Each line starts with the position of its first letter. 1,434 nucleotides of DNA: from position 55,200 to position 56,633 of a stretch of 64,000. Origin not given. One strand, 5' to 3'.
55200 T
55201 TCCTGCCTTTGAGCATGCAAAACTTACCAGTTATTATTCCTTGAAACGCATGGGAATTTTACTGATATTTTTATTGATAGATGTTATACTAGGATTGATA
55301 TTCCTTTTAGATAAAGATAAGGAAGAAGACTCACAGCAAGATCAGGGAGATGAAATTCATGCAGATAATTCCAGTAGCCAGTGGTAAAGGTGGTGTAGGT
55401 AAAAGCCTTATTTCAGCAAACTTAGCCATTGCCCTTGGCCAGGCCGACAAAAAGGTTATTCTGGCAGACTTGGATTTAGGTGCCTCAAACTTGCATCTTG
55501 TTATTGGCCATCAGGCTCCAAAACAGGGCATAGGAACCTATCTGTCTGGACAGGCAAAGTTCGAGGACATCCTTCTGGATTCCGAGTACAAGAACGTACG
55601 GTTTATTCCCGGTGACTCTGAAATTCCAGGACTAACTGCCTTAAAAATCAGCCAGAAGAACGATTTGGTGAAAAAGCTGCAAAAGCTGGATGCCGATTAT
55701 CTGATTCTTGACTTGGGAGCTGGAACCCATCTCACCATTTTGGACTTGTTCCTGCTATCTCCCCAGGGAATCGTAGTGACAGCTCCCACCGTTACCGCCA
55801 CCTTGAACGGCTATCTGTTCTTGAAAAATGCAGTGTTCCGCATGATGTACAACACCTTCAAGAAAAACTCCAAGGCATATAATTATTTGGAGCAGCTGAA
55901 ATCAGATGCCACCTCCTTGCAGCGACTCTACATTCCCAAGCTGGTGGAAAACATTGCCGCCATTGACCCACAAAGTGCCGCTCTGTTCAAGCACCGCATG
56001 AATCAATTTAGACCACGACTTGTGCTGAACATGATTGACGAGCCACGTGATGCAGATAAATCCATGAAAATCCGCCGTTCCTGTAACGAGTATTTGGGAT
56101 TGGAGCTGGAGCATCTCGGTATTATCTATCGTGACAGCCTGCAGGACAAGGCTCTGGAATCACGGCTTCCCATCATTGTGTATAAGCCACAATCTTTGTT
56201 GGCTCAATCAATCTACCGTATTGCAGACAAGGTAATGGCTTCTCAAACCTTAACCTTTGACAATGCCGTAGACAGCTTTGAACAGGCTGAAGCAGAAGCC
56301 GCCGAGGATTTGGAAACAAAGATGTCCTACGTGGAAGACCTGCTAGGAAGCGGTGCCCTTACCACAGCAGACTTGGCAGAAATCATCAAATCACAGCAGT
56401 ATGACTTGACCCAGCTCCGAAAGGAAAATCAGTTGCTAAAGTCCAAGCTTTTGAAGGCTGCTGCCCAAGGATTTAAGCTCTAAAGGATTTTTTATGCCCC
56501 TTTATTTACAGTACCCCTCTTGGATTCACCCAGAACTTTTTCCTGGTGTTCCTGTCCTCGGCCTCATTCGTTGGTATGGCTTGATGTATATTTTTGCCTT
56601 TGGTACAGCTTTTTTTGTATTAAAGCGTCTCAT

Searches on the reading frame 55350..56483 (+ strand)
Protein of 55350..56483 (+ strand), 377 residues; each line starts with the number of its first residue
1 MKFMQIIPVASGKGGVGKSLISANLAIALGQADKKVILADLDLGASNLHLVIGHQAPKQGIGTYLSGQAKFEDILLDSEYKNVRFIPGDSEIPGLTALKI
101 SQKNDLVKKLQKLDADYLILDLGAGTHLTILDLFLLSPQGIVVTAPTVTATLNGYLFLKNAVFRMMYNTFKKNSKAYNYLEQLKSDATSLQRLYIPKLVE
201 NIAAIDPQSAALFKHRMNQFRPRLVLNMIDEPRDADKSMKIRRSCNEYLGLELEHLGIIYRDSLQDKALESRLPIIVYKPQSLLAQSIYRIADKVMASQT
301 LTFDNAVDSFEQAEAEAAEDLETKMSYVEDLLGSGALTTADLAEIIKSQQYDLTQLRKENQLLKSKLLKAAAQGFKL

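Call 8: search_protein_families(library=pfam, proteins=[window:55350-56483:+])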
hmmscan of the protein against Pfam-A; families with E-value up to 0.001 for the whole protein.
window:55350-56483:+ (377 aa): 6 families
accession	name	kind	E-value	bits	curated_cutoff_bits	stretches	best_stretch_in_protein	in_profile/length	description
PF01656.29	CbiA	-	3.2e-14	53.4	25.4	1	9-274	3-124/125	CobQ/CobB/MinD/ParA nucleotide binding domain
PF10609.15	ParA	-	2.1e-13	50.7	27.1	1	5-151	4-150/246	NUBPL iron-transfer P-loop NTPase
PF13614.12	AAA_31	-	1e-12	48.8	27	1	4-145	1-148/177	AAA domain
PF02374.21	ArsA_ATPase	-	5.6e-06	26.2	24.3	1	10-42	6-38/305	Anion-transporting ATPase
PF06564.18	CBP_BcsQ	-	1.3e-05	25.3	21.3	0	4-48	1-43/234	Cellulose biosynthesis protein BcsQ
PF00142.24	Fer4_NifH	-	0.00025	21.1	25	1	11-75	6-69/271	4Fe-4S iron sulfur cluster binding proteins, NifH/frxC family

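Call 67: search_protein_families(library=ncbifam, proteins=[window:55350-56483:+], max_evalue=0.001)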
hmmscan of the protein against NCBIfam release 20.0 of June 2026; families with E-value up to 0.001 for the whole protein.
window:55350-56483:+ (377 aa): 23 families
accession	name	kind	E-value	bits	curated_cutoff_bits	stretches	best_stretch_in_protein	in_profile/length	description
TIGR01969.1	minD_arch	subfamily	3.7e-27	95.1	201.75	1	6-151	2-145/251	cell division ATPase MinD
TIGR01968.1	minD_bact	equivalog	4.9e-19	68.7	212.9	1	5-150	2-147/261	septum site-determining protein MinD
TIGR03371.1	cellulose_yhjQ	equivalog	1.7e-16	60.5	157.85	1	4-177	1-172/246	cellulose biosynthesis protein BcsQ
TIGR01007.1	eps_fam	subfamily_domain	1.1e-13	51.2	108.05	1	4-122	17-135/204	polysaccharide biosynthesis tyrosine autokinase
NF008079.0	PRK10818.1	equivalog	1.2e-13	51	508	1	5-150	3-149/270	septum site-determining protein MinD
TIGR03018.1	pepcterm_TyrKin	hypoth_equivalog_domain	3.4e-11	42.9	230.65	1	2-121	33-155/207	XrtA-associated tyrosine autokinase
NF041136.1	MrpORP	equivalog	1e-10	41.4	450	1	6-149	7-151/365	iron-sulfur cluster carrier protein MrpORP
NF047398.1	AAA_KGGVGR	domain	3e-10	40.7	90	1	4-115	2-119/190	KGGVGR-motif variant AAA ATPase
NF041546.1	ParA_partition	equivalog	1.2e-07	31.5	180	1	6-47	1-42/203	ParA family partition ATPase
NF033200.1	F430_CfbC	exception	1.4e-07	31.1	402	1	12-95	7-90/260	Ni-sirohydrochlorin a,c-diamide reductive cyclase ATP-dependent reductase subunit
NF008568.0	PRK11519.1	equivalog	1.5e-07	30.1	1068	1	13-108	535-630/720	tyrosine-protein kinase Wzc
NF008669.0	PRK11670.1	equivalog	3.5e-07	29.5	348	1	5-150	108-247/369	iron-sulfur cluster carrier protein ApbC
TIGR03029.1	EpsG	equivalog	2.5e-06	26.9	313.8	1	5-91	104-189/274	chain length determinant protein tyrosine kinase EpsG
TIGR01005.1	eps_transp_fam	subfamily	5.3e-06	24.9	411.7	1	6-124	548-665/754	exopolysaccharide transport protein family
TIGR01287.1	nifH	equivalog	1.9e-05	24.2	394.35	1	12-60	7-55/275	nitrogenase iron protein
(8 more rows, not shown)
